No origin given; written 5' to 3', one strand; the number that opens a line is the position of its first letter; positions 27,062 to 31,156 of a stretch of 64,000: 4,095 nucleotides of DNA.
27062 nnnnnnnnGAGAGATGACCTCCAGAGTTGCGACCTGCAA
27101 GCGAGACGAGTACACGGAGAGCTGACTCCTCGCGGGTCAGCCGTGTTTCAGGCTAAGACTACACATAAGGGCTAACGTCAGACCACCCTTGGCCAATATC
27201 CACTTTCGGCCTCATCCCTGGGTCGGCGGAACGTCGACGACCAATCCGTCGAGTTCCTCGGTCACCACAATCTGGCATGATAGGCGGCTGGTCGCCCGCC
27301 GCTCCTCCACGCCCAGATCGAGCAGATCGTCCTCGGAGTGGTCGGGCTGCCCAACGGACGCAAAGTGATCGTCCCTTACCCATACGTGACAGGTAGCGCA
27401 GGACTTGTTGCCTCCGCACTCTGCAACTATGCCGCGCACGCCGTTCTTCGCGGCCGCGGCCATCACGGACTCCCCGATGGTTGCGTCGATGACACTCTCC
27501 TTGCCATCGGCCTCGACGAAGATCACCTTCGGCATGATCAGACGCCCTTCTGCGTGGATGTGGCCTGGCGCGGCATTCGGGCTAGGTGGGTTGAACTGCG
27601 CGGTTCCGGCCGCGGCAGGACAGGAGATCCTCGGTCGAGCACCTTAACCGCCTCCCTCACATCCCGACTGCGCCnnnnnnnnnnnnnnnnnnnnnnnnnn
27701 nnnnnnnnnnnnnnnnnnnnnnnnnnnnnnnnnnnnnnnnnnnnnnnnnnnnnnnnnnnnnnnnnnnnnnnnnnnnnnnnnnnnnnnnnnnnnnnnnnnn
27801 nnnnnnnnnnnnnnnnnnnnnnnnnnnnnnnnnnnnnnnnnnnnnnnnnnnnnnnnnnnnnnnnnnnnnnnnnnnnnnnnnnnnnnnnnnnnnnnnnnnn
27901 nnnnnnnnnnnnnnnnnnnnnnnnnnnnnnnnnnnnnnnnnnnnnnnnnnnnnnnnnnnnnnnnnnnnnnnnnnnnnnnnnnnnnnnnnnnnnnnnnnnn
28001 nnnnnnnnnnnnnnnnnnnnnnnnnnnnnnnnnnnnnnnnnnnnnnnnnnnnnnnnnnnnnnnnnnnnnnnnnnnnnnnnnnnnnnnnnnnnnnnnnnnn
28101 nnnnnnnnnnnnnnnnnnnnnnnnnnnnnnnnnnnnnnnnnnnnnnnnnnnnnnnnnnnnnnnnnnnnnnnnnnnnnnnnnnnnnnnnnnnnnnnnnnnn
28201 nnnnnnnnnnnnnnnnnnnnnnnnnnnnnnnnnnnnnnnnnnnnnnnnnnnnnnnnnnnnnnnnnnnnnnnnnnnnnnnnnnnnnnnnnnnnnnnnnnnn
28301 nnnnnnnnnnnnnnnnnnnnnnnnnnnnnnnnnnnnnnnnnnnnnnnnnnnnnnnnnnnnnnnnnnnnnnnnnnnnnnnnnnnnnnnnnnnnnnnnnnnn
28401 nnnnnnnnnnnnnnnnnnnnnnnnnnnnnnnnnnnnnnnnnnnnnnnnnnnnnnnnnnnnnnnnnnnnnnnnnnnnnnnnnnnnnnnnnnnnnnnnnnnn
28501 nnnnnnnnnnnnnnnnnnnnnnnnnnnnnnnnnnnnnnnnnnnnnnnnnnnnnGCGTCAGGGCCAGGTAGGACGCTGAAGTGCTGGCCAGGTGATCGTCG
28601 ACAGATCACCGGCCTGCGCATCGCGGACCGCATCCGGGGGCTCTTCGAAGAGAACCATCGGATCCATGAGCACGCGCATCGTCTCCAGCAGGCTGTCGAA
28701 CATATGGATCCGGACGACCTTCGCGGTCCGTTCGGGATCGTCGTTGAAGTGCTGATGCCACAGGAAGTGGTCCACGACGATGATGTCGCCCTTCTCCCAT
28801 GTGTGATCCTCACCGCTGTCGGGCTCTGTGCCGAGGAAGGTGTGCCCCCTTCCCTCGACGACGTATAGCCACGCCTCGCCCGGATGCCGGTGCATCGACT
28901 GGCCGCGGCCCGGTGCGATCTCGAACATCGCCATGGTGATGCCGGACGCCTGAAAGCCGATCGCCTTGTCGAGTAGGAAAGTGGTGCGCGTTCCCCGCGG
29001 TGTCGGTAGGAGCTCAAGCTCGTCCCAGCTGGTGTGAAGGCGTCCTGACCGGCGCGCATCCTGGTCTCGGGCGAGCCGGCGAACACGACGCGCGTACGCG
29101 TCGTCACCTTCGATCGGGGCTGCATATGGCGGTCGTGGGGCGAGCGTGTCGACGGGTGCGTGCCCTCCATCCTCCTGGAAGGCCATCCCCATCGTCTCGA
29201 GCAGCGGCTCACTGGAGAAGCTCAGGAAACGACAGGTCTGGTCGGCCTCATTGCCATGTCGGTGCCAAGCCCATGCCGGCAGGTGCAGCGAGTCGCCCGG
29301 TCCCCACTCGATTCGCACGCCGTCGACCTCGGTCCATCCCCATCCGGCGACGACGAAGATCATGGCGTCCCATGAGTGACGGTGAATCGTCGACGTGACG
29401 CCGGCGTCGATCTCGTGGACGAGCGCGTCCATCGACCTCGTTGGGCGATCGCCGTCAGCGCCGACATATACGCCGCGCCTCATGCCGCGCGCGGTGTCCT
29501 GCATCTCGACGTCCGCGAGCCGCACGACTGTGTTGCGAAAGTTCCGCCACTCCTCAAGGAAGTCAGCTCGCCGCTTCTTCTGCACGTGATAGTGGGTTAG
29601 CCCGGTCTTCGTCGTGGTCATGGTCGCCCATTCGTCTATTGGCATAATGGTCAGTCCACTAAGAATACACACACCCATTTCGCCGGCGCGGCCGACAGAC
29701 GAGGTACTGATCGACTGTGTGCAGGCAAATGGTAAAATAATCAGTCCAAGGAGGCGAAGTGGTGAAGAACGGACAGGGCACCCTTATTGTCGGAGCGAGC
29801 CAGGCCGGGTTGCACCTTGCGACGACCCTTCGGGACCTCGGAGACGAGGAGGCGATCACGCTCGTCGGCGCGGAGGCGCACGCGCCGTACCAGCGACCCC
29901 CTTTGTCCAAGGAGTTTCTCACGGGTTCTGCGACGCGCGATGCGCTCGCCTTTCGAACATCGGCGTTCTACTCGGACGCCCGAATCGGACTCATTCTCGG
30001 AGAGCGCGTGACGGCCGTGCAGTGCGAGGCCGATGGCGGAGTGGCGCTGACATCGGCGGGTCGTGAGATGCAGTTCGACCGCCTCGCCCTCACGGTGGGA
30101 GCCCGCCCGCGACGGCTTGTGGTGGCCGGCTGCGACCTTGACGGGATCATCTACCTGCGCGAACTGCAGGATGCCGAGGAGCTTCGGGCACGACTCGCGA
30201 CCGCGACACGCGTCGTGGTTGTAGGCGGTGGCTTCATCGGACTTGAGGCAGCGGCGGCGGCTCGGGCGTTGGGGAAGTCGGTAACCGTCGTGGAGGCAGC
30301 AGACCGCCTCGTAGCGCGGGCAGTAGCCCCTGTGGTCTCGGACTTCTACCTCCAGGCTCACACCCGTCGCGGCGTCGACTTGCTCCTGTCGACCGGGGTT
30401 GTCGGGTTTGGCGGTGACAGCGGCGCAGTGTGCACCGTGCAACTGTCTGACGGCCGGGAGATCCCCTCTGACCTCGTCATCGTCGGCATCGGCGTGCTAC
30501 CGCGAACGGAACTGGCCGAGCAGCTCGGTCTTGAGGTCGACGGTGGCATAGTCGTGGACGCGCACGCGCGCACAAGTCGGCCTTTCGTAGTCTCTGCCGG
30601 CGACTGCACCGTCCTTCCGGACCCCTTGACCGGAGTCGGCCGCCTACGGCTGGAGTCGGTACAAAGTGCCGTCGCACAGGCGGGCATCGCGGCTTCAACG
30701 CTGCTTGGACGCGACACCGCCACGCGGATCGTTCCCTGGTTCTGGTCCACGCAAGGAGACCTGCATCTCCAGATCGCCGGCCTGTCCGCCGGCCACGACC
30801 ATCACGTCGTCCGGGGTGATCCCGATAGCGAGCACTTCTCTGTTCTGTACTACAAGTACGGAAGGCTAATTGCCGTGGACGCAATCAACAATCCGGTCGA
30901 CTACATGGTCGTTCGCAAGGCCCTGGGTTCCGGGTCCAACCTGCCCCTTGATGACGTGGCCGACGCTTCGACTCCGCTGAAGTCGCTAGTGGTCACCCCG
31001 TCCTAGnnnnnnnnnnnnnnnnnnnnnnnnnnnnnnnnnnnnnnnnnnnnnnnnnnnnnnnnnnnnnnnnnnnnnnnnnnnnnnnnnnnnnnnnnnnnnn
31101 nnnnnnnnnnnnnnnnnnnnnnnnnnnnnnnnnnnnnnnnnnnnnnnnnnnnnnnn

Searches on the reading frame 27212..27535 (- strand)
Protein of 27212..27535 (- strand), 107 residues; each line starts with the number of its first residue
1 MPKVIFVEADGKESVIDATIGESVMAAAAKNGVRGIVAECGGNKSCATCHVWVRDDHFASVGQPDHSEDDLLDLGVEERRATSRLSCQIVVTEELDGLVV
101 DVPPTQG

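Call 43: search_protein_families(library=pfam, proteins=[window:27212-27535:-], max_evalue=0.001)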
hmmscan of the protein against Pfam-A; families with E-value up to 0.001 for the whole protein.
window:27212-27535:- (107 aa): 1 family
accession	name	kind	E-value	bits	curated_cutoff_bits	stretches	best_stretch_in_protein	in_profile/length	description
PF00111.32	Fer2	-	3.2e-10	40.3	21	1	8-92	2-77/77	2Fe-2S iron-sulfur cluster binding domain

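Call 64: search_protein_families(library=ncbifam, proteins=[window:27212-27535:-], max_evalue=0.00001)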
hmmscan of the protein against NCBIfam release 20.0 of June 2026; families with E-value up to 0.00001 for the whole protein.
window:27212-27535:- (107 aa): 2 families
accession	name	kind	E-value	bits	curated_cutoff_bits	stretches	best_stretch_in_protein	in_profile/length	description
TIGR02007.1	fdx_isc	equivalog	7e-16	58.4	132.1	1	12-103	14-100/110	ISC system 2Fe-2S type ferredoxin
TIGR01941.1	nqrF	equivalog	7.4e-07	28.4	295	1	10-96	38-117/405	NADH:ubiquinone reductase (Na(+)-transporting) subunit F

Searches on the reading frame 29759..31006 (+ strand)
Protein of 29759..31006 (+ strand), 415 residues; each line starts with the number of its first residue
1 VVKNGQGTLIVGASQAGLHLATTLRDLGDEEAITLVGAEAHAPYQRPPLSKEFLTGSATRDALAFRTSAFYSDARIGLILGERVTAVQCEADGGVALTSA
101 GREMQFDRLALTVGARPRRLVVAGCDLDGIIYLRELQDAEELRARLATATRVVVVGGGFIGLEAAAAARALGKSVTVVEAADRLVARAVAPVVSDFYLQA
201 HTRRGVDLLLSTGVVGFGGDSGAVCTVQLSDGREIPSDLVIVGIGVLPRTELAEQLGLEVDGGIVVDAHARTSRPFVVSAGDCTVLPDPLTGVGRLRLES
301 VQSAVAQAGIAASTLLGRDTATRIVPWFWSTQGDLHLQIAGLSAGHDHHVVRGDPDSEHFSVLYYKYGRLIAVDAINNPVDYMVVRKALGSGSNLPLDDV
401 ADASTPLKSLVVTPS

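Call 12: search_protein_families(library=pfam, proteins=[window:29759-31006:+], max_evalue=0.001)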
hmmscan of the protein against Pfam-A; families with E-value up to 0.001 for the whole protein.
window:29759-31006:+ (415 aa): 8 families
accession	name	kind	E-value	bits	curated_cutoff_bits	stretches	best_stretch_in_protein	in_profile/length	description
PF07992.20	Pyr_redox_2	-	5.3e-61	207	26.1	1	9-308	4-291/291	Pyridine nucleotide-disulphide oxidoreductase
PF14759.12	Reductase_C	-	2.8e-29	101.9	25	1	327-411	1-85/85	Reductase C-terminal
PF00070.33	Pyr_redox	-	1.1e-18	67.9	22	1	151-231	1-81/82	Pyridine nucleotide-disulphide oxidoreductase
PF13738.12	Pyr_redox_3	-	1.6e-06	28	30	1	81-260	101-281/305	Pyridine nucleotide-disulphide oxidoreductase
PF13450.12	NAD_binding_8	-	4.3e-05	24.1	21.9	1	154-185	1-32/68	NAD(P)-binding Rossmann-like domain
PF01262.27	AlaDh_PNT_C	-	7.9e-05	22.6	23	1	149-182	28-61/214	Alanine dehydrogenase/PNT, C-terminal domain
PF03486.20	HI0933_like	-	9.3e-05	22.4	50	0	151-184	2-35/244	HI0933-like protein Rossmann domain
PF01266.30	DAO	-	0.00078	19.5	27.9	1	151-183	1-33/353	FAD dependent oxidoreductase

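Call 64: search_protein_families(library=ncbifam, proteins=[window:29759-31006:+], max_evalue=0.00001)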
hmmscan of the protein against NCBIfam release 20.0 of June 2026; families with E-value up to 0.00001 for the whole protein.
window:29759-31006:+ (415 aa): 39 families (the best 25 are shown)
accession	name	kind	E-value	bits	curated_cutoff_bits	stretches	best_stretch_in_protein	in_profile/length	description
NF041682.1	ant_diox_AndAa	equivalog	1.2e-91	307.4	650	1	9-410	7-405/406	anthranilate 1,2-dioxygenase system ferredoxin--NAD(+) reductase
NF042949.2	3PPDioc_HcaD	equivalog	2.4e-84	283.3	450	1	9-391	5-380/386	3-phenylpropionate/cinnamic acid dioxygenase ferredoxin--NAD(+) reductase subunit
NF007286.0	PRK09754.1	equivalog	3.3e-72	243.5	447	1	7-410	5-400/400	phenylpropionate dioxygenase ferredoxin reductase subunit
TIGR02374.1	nitri_red_nirB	equivalog_domain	1.2e-46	159.5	578.35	1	10-285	3-279/794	nitrite reductase large subunit NirB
NF045765.1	PhenlGlyoxDHPadH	equivalog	1.5e-46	159.2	475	1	9-386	6-383/416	NADH-dependent phenylglyoxylate dehydrogenase subunit epsilon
NF003437.0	PRK04965.1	equivalog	6.5e-42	143.9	392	1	7-324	4-308/378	NADH:flavorubredoxin reductase NorW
TIGR03385.1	CoA_CoA_reduc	equivalog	7.3e-33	114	578.8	1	9-293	3-292/439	CoA-disulfide reductase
NF007123.0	PRK09564.1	equivalog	2.4e-30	105.6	458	1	9-290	4-290/444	CoA-disulfide reductase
NF011565.0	PRK14989.1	subfamily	1.9e-29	102.3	883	1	10-293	8-292/847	nitrite reductase large subunit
NF046103.1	NOXase_Strep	equivalog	1.4e-27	96.8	600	1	9-286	3-283/442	H2O-forming NADH oxidase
TIGR01350.1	lipoamide_DH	equivalog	2.5e-21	76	408.8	1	98-284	122-309/461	dihydrolipoyl dehydrogenase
NF005883.0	PRK07845.1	equivalog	1.9e-18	66.7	479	1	101-286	135-316/466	NAD(P)H-quinone dehydrogenase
NF004992.0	PRK06370.1-4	equivalog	2.6e-16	59.1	629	1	99-284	126-310/459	FAD-containing oxidoreductase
TIGR02053.1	MerA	equivalog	3.5e-16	59.2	454.45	1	101-314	124-327/465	mercury(II) reductase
NF004943.0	PRK06292.2-1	equivalog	2.3e-15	56.3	432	1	102-283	128-307/456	dihydrolipoyl dehydrogenase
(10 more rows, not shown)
